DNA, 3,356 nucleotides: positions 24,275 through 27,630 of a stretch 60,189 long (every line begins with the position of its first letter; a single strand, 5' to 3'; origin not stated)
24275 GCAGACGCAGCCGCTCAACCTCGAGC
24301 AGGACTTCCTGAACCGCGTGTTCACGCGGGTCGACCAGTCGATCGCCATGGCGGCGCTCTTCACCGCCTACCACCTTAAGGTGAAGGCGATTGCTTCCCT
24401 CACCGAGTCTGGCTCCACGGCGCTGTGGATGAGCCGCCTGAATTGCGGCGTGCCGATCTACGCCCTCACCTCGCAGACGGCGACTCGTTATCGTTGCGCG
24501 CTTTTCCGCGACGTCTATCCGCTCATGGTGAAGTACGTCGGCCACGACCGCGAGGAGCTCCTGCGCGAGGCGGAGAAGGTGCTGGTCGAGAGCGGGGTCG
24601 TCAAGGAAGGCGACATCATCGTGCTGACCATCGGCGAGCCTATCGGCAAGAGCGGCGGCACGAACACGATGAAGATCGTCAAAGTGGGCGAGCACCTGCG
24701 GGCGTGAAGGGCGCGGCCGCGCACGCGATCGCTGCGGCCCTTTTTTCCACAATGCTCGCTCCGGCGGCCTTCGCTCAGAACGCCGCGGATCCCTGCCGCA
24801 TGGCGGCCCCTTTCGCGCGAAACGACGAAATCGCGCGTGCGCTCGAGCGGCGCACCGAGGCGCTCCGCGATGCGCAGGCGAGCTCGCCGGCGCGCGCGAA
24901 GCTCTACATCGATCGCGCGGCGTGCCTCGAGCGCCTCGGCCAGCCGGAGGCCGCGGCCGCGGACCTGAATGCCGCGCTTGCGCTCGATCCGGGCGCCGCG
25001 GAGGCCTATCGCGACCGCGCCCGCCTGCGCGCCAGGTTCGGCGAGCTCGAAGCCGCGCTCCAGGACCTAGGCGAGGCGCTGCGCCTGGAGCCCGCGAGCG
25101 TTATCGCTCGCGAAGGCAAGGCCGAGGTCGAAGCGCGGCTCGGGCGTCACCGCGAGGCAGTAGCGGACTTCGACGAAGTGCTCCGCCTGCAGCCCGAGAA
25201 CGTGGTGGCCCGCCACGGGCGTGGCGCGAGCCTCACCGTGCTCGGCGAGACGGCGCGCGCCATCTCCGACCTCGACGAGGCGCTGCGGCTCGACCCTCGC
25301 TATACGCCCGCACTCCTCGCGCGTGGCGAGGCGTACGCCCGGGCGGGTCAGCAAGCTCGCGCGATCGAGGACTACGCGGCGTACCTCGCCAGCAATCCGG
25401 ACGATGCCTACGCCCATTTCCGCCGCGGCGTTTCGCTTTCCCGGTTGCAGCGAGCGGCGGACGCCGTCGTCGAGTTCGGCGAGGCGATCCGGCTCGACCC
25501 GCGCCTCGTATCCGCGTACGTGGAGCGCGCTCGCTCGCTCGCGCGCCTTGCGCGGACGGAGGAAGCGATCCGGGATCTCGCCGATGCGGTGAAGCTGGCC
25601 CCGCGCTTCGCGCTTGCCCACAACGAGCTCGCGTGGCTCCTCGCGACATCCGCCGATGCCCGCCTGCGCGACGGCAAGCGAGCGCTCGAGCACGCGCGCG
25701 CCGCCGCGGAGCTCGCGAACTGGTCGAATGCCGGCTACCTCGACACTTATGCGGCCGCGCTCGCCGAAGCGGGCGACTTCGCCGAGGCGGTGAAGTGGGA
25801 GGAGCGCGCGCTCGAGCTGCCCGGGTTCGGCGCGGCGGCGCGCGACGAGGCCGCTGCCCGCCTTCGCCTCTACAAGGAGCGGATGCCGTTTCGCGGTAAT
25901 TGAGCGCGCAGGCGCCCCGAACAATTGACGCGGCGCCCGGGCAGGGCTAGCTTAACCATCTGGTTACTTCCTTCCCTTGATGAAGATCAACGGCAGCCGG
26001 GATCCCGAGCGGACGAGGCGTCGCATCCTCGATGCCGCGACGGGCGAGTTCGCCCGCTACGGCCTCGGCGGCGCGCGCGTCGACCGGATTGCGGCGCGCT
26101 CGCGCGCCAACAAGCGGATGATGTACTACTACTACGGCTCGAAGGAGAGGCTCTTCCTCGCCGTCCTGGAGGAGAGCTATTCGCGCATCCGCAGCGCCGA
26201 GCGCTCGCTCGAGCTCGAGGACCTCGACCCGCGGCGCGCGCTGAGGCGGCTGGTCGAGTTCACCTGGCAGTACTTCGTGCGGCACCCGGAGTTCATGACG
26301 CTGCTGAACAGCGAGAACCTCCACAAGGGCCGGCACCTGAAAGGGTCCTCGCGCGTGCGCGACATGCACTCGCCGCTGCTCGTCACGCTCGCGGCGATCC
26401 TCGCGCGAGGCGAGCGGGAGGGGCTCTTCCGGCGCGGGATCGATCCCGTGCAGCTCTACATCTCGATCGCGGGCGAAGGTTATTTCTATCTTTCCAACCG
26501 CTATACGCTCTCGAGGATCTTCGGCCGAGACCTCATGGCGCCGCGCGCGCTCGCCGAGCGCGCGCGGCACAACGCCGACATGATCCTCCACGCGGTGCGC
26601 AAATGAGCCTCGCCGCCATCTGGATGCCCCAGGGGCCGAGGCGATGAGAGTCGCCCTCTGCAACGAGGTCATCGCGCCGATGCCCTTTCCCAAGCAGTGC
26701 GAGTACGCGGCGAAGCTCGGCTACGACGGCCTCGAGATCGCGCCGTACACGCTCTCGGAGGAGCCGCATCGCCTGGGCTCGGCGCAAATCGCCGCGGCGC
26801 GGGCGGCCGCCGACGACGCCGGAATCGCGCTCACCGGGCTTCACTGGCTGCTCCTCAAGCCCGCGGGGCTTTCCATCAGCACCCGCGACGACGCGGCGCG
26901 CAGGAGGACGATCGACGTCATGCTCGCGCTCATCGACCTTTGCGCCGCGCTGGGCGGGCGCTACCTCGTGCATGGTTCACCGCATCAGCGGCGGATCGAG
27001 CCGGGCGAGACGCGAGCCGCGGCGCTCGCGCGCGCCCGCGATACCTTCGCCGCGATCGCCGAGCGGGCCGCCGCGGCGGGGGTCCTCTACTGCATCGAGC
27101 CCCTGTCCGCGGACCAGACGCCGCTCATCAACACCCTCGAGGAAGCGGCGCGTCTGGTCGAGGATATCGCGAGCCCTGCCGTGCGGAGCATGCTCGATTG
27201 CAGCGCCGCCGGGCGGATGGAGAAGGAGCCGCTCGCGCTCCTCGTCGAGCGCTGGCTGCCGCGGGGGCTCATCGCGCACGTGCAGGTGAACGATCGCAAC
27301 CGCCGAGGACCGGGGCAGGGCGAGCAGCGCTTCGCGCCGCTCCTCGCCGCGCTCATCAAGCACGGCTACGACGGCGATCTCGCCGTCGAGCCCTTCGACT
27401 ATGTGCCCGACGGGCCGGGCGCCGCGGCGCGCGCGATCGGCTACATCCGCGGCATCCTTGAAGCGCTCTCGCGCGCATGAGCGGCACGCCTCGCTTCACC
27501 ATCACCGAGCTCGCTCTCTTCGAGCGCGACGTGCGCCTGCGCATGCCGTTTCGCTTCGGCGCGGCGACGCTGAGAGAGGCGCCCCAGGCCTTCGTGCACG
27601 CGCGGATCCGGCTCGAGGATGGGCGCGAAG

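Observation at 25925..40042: TetR-gated 14-gene locus joining a sugar-type module to a CoA-thioester module and a TRAP importer: candidate uncharacterised catabolic pathway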

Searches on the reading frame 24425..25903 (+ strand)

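Call 6: search_protein_families(library=pfam, proteins=[window:24425-25903:+], max_evalue=0.01)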
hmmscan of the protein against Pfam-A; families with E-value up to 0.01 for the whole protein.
window:24425-25903:+ (492 aa): 14 families
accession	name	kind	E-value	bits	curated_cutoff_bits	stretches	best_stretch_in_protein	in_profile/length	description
PF07719.23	TPR_2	-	2.3e-26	90.1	27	2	158-190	1-33/34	Tetratricopeptide repeat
PF13431.12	TPR_17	-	5.5e-26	89.1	24.4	1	284-315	3-34/34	Tetratricopeptide repeat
PF00515.34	TPR_1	-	5.2e-25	86.6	27.8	1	158-189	1-32/34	Tetratricopeptide repeat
PF13414.12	TPR_11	-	1e-23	83.1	26.8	2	273-308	7-42/42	TPR repeat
PF13371.12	TPR_9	-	2.5e-20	72.7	35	4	183-229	20-66/73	Tetratricopeptide repeat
PF13181.12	TPR_8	-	2.5e-20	71.3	25.7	0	158-189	1-32/34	Tetratricopeptide repeat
PF13428.12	TPR_14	-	1.4e-15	56.6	23.5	2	159-201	2-44/44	Tetratricopeptide repeat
PF13432.12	TPR_16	-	2e-14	54.1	32.7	3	197-259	2-64/65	Tetratricopeptide repeat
PF13424.12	TPR_12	-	3.1e-11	43.7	30.1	1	230-289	7-67/77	Tetratricopeptide repeat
PF13174.12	TPR_6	-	1.6e-07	32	26.3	0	296-326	2-32/33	Tetratricopeptide repeat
PF14559.12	TPR_19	-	6.3e-06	26.9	25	1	274-331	5-62/68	Tetratricopeptide repeat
PF13429.12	TPR_15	-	0.0022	17.9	26.2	0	233-328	153-248/280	Tetratricopeptide repeat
PF24575.1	TPR_Slam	-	0.0054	17.6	35.2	0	296-347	47-100/104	Surface lipoprotein assembly modifier, N-terminal TPR repeats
PF12569.14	NatA_aux_su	-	0.009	15.4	33.3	0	202-260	14-72/515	N-terminal acetyltransferase A, auxiliary subunit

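Call 57: search_protein_families(library=pfam, proteins=[window:24704-25903:+], max_evalue=0.0001)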
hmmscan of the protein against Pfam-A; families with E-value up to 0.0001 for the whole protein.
window:24704-25903:+ (399 aa): 12 families
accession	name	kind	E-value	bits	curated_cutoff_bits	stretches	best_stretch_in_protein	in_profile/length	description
PF07719.23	TPR_2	-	3e-28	96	27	0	65-97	1-33/34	Tetratricopeptide repeat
PF13431.12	TPR_17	-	5.4e-27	92.2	24.4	0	191-222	3-34/34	Tetratricopeptide repeat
PF00515.34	TPR_1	-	6e-26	89.6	27.8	0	65-96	1-32/34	Tetratricopeptide repeat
PF13414.12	TPR_11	-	1.4e-24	85.9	26.8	0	180-215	7-42/42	TPR repeat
PF13181.12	TPR_8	-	3.1e-21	74.1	25.7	0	65-96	1-32/34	Tetratricopeptide repeat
PF13371.12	TPR_9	-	1.3e-20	73.6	35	3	90-136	20-66/73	Tetratricopeptide repeat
PF13428.12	TPR_14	-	3e-16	58.7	23.5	0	66-108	2-44/44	Tetratricopeptide repeat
PF13432.12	TPR_16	-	4.4e-15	56.2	32.7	3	104-166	2-64/65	Tetratricopeptide repeat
PF13424.12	TPR_12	-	7.2e-12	45.8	30.1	1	137-196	7-67/77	Tetratricopeptide repeat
PF13174.12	TPR_6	-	2e-08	34.8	26.3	0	203-233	2-32/33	Tetratricopeptide repeat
PF14559.12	TPR_19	-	6.1e-07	30.1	25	0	181-238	5-62/68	Tetratricopeptide repeat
PF12569.14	NatA_aux_su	-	2.2e-05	24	33.3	0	110-167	15-72/515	N-terminal acetyltransferase A, auxiliary subunit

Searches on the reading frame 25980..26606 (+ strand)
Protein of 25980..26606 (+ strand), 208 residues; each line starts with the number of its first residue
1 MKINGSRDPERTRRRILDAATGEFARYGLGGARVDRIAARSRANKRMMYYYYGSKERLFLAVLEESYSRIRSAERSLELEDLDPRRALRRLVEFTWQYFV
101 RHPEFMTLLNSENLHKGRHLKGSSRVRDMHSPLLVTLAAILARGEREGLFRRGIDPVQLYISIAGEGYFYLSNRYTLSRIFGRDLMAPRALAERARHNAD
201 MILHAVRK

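Call 5: search_protein_families(library=pfam, proteins=[window:25980-26606:+], max_evalue=0.01)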
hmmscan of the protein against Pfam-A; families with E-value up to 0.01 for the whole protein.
window:25980-26606:+ (208 aa): 3 families
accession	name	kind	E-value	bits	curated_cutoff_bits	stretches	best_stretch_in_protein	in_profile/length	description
PF17938.6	TetR_C_29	-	2.2e-47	160.5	26.2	1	84-202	1-119/119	Tetracyclin repressor-like, C-terminal domain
PF00440.29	TetR_N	-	1.7e-10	41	24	1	16-62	1-47/47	Bacterial regulatory proteins, tetR family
PF14514.11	TetR_C_9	-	0.0014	19.2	25.3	1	81-203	1-121/130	Tetracyclin repressor-like, C-terminal domain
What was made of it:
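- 25980..26606 (+): g1 TetR-family repressor (TetR_N + TetR_C_29). Pfam 2e-47 and 2e-10 (call 5).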

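Call 7: search_protein_families(library=ncbifam, proteins=[window:25980-26606:+], max_evalue=0.00001)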
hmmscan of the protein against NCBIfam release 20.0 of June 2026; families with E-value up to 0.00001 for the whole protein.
window:25980-26606:+ (208 aa): 10 families
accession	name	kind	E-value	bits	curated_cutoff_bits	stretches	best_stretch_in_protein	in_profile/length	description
TIGR03613.1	RutR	equivalog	6.2e-14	52.3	368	1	7-206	4-199/202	pyrimidine utilization regulatory protein R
NF041196.1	ScbR_bind_reg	equivalog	1e-12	48.6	150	1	10-159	5-150/191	ScbR family autoregulator-binding transcription factor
NF011584.0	PRK15008.1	equivalog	5e-11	42.8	230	1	11-115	18-121/212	HTH-type transcriptional regulator RutR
NF053878.1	FATransRegFadRBac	equivalog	2e-08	34.2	200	1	14-155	6-145/190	fatty acid metabolism transcriptional regulator FadR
TIGR03384.1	betaine_BetI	equivalog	3.1e-07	30.3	201.3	1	13-106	10-103/189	choline-binding transcriptional repressor BetI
NF008587.1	PRK11552.1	equivalog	9.2e-07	28.8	365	1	10-63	6-58/213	transcriptional regulator CecR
NF050111.1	TransRegSACE7040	equivalog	1.4e-06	28.4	250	1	13-111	3-101/186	SACE_7040 family transcriptional regulator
NF007949.0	PRK10668.1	equivalog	1.7e-06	27.7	271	1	7-109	7-110/216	multidrug efflux transporter transcriptional repressor AcrR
NF053731.1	TransRegFasRMycb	equivalog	2.6e-06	27.4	330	1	5-93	4-93/199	HTH-type transcriptional activator FasR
NF053516.1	TranRepPrsAVib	equivalog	5.2e-06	26.4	300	1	10-69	5-64/208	TetR family transcriptional repressor PsrA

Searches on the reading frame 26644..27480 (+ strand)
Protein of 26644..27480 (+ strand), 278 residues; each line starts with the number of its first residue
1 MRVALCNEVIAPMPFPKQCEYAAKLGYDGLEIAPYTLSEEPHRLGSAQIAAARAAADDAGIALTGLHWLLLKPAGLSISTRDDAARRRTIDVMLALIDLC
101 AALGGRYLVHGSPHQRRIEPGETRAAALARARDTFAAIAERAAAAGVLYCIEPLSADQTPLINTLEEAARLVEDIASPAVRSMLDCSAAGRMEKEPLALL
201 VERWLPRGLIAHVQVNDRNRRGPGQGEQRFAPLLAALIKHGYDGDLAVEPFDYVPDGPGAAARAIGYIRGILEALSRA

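Call 5: search_protein_families(library=pfam, proteins=[window:26644-27480:+], max_evalue=0.01)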
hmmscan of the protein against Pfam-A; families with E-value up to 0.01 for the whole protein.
window:26644-27480:+ (278 aa): 1 family
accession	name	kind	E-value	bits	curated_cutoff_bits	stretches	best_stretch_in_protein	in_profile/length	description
PF01261.30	AP_endonuc_2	-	6.7e-35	121.4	31.1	1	20-269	2-247/249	Xylose isomerase-like TIM barrel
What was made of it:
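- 26644..27480 (+): g2 TIMa, xylose-isomerase-like TIM barrel, closest to ketose 3-epimerases. Pfam AP_endonuc_2 7e-35 (call 5).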

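Call 7: search_protein_families(library=ncbifam, proteins=[window:26644-27480:+], max_evalue=0.00001)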
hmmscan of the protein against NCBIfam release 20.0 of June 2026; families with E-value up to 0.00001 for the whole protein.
window:26644-27480:+ (278 aa): 5 families
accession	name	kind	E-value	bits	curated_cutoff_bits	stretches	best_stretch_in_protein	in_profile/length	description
NF051856.1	PsicseEpim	equivalog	7e-19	68.7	300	1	20-251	23-246/287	D-psicose 3-epimerase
NF041099.2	keto_glucon_epim_IolO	equivalog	2.3e-17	63.2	300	1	17-264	25-260/269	5-keto-L-gluconate epimerase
TIGR03234.1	OH-pyruv-isom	equivalog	1.5e-12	47.4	353.45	1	128-256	118-243/254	hydroxypyruvate isomerase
NF043033.1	OxoTetrIsom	equivalog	2.7e-09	37.1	325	1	134-249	121-236/251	2-oxo-tetronate isomerase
NF007360.0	PRK09856.1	equivalog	1.3e-07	31.5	305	1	21-272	21-271/276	fructoselysine 3-epimerase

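Call 38: search_solved_structures(query=window:26644-27480:+, max_evalue=0.00001)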
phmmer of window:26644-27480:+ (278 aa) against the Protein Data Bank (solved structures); distinct sequences matched with E-value up to 0.00001: 17.
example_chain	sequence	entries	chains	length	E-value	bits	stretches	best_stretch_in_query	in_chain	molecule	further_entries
7x7w_A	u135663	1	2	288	2.3e-14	56.9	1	19-253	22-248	D-PSICOSE 3-EPIMERASE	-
2ou4_A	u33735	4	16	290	1.2e-13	54.6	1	14-270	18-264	D-tagatose 3-epimerase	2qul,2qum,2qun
4xsl_A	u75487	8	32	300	1.7e-13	54.1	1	14-270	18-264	D-tagatose 3-epimerase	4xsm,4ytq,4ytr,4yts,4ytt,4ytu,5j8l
4pgl_A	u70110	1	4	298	2e-13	53.8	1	14-265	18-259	D-tagatose 3-epimerase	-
4q7i_A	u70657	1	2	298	6.4e-13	52.2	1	14-265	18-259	D-tagatose 3-epimerase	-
2hk0_A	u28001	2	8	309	1.3e-12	51.2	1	16-252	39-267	D-PSICOSE 3-EPIMERASE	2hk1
4pfh_A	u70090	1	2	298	1.1e-11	48.2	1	14-253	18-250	D-tagatose 3-epimerase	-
3vnk_A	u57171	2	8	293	2.1e-11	47.2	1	19-254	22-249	Xylose isomerase domain protein TIM barrel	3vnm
3vni_A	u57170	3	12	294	2.1e-11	47.2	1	19-254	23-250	Xylose isomerase domain protein TIM barrel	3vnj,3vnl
7e9w_A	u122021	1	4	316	2.7e-11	46.9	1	19-254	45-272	D-psicose 3-epimerase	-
3vyl_A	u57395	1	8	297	6.6e-11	45.6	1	59-252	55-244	L-ribulose 3-epimerase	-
8xix_A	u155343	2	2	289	3.5e-09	40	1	14-252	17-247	D-tagatose 3-epimerase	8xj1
8xiv_A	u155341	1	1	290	3.5e-09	39.9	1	14-252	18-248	D-tagatose 3-epimerase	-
8yeb_A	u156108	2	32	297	5.7e-08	36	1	49-266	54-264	Ketose 3-epimerase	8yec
5zfs_A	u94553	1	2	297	5.7e-08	36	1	49-266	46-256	D-allulose-3-epimerase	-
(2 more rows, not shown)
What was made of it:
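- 26644..27480 (+): PDB D-psicose/D-tagatose 3-epimerases about 1e-14 (call 38).
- TIMa is closest to ketose 3-epimerases (call 38).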
